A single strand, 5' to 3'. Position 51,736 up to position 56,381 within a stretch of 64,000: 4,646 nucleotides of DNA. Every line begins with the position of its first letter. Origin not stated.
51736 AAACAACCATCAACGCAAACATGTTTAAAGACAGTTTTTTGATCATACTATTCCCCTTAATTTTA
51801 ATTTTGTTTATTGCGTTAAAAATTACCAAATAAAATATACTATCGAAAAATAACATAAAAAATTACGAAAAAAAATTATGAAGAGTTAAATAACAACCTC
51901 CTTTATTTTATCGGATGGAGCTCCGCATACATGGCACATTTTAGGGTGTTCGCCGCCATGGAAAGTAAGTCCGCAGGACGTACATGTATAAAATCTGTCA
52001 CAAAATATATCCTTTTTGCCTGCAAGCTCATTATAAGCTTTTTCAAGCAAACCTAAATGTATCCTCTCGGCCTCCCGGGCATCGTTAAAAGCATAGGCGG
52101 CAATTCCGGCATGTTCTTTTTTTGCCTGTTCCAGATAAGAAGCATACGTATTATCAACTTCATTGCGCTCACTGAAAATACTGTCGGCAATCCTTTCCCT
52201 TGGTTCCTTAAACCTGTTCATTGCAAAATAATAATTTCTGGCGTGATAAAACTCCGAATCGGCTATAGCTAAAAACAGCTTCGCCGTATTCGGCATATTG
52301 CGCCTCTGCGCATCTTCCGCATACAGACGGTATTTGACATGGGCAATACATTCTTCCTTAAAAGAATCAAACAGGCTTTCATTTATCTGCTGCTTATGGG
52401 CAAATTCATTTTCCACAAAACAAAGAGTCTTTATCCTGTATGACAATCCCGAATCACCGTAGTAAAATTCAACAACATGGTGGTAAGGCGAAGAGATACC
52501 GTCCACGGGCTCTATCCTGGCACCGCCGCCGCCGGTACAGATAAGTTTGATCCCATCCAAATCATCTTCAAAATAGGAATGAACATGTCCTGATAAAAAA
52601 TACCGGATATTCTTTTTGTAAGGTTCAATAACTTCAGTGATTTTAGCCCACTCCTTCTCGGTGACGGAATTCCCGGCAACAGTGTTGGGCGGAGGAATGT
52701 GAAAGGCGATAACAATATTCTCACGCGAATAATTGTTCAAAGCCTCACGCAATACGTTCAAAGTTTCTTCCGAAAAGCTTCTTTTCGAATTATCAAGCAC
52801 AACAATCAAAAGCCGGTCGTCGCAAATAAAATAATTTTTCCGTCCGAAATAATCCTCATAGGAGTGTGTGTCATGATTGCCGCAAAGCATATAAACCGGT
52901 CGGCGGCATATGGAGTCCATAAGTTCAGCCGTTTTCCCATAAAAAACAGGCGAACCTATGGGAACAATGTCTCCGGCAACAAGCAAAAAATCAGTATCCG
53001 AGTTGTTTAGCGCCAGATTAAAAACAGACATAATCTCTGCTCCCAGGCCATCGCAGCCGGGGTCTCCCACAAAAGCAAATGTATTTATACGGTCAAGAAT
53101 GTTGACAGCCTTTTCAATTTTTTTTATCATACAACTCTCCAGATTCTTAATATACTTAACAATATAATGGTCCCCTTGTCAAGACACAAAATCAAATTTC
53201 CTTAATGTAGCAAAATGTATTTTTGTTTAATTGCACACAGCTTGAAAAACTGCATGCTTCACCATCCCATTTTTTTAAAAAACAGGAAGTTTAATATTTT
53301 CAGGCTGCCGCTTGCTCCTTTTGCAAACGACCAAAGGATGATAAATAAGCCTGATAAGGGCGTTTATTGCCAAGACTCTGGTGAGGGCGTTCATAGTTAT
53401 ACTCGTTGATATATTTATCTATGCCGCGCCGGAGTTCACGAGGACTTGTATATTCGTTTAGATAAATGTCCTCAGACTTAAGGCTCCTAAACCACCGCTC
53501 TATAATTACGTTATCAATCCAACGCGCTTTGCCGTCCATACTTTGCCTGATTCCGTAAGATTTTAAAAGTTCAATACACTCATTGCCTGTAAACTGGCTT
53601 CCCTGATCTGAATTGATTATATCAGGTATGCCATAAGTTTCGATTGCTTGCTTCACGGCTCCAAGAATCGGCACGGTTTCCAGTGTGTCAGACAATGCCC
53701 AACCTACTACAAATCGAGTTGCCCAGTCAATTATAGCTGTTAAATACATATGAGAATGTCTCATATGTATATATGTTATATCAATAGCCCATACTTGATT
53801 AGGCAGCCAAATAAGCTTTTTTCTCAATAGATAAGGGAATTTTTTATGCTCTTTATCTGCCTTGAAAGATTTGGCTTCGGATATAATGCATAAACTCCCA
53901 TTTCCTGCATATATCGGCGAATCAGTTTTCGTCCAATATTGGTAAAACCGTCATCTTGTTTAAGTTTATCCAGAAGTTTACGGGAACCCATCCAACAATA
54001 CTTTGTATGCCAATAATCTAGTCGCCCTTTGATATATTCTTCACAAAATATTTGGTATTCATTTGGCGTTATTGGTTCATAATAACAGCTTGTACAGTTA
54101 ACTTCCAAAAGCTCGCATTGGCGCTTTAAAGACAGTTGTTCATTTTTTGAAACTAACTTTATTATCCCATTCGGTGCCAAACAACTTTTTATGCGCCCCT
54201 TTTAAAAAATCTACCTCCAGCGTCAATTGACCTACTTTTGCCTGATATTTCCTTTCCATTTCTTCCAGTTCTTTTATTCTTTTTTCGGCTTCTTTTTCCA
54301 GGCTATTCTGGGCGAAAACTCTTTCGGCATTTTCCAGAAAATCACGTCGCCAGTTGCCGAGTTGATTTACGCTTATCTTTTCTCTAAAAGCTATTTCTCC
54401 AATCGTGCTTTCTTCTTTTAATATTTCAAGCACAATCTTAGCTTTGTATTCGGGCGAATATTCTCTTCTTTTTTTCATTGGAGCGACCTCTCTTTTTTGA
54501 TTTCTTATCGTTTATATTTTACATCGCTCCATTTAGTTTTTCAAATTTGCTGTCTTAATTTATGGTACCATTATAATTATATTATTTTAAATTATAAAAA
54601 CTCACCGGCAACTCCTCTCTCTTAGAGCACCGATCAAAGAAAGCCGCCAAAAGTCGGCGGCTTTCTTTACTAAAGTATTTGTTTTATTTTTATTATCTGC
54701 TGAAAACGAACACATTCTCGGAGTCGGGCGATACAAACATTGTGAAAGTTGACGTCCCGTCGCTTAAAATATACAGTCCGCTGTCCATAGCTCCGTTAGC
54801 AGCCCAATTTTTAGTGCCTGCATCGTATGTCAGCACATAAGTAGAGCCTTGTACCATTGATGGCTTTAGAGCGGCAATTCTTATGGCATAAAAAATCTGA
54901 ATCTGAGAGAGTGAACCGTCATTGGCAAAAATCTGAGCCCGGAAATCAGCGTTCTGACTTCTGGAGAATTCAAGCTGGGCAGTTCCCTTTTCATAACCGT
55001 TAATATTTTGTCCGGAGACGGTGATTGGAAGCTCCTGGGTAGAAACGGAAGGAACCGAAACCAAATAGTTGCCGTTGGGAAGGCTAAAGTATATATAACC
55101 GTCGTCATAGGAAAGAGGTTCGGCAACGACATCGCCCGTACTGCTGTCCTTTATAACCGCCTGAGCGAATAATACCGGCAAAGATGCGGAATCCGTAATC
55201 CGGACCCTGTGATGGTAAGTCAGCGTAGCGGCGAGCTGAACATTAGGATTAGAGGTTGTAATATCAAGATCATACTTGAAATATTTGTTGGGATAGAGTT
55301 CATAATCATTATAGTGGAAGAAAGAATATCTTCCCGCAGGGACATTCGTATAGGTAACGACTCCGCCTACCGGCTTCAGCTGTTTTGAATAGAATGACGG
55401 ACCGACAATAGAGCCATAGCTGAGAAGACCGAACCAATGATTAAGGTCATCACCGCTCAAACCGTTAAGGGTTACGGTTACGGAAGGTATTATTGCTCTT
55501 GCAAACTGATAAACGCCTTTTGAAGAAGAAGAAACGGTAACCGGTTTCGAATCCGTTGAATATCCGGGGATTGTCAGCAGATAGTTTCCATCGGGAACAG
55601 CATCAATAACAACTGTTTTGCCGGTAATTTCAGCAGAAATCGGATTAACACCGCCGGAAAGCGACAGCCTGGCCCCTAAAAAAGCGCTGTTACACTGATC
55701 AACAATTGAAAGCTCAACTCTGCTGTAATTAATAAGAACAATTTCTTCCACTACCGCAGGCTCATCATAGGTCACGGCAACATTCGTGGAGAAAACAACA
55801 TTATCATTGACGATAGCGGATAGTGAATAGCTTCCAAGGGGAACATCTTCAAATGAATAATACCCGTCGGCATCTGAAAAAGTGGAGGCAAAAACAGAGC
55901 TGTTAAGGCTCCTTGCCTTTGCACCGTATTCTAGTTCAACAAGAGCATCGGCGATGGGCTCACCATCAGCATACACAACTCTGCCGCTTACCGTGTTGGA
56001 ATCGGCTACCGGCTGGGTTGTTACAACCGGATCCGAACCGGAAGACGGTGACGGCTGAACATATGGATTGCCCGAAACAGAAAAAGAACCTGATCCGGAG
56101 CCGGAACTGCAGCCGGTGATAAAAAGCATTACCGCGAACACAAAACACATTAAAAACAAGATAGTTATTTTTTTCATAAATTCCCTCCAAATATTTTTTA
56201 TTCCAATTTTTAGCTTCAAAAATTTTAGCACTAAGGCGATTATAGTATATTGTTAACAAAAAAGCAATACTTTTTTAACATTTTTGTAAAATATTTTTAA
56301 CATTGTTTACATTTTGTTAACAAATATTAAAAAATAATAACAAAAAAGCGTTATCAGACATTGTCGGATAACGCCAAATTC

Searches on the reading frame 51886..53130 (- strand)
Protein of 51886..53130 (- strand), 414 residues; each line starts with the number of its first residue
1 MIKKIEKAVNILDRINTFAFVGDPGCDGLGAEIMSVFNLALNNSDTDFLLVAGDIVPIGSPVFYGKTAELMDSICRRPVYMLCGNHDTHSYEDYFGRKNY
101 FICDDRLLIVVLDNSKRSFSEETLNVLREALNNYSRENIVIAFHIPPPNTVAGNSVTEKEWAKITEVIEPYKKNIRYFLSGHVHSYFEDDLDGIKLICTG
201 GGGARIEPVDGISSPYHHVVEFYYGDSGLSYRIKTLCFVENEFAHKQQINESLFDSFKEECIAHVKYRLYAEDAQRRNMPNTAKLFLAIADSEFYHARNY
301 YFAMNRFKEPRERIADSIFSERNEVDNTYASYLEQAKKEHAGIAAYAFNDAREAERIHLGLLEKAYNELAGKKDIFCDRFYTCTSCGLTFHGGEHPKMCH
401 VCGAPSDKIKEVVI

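Call 100: search_protein_families(library=pfam, proteins=[window:51886-53130:-], max_evalue=0.001)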
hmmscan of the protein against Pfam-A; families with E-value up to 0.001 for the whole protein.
window:51886-53130:- (414 aa): 3 families
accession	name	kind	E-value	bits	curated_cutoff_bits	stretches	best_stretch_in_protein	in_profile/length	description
PF00149.33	Metallophos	-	1.1e-13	52.5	21.5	1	17-186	2-191/191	Calcineurin-like phosphoesterase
PF02915.23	Rubrerythrin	-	2.3e-11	44.6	22.8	1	252-312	2-61/137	Rubrerythrin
PF21349.2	RUBY_RBDX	-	8.7e-06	25.5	26.5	1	381-408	1-28/30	Rubrerythrin, rubredoxin-like domain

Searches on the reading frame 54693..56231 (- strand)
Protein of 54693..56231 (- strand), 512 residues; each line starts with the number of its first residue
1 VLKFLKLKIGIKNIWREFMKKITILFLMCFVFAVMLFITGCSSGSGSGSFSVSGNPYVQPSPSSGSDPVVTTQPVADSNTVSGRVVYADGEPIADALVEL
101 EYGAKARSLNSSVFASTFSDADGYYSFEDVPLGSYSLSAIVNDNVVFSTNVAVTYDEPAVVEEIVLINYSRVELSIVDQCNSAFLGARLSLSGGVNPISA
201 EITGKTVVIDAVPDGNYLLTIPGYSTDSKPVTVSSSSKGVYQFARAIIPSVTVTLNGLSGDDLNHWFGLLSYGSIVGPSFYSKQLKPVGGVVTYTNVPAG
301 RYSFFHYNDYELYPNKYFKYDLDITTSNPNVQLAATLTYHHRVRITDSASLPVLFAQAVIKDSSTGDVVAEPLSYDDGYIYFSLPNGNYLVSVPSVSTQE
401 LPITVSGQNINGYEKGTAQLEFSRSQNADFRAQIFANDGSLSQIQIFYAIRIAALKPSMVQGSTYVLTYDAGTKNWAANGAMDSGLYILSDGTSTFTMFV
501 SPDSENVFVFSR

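Call 100: search_protein_families(library=pfam, proteins=[window:54693-56231:-], max_evalue=0.001)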
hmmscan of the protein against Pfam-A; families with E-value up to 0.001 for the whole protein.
window:54693-56231:- (512 aa): 5 families
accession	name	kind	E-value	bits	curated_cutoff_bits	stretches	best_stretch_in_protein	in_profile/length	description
PF13620.12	CarboxypepD_reg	-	4.9e-13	49.7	32.3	1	80-155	1-71/82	Carboxypeptidase regulatory-like domain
PF17802.7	SpaA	-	6.5e-05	23.5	23.1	0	89-137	12-56/91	Prealbumin-like fold domain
PF17210.9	SdrD_B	-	0.00015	22.4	29.7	0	91-150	22-75/112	SdrD B-like domain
PF13715.12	CarbopepD_reg_2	-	0.00019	21.9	32.2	0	115-138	26-49/88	CarboxypepD_reg-like domain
PF20598.4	DUF6795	-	0.00074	20.2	27.4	0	81-157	1-70/103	Domain of unknown function (DUF6795)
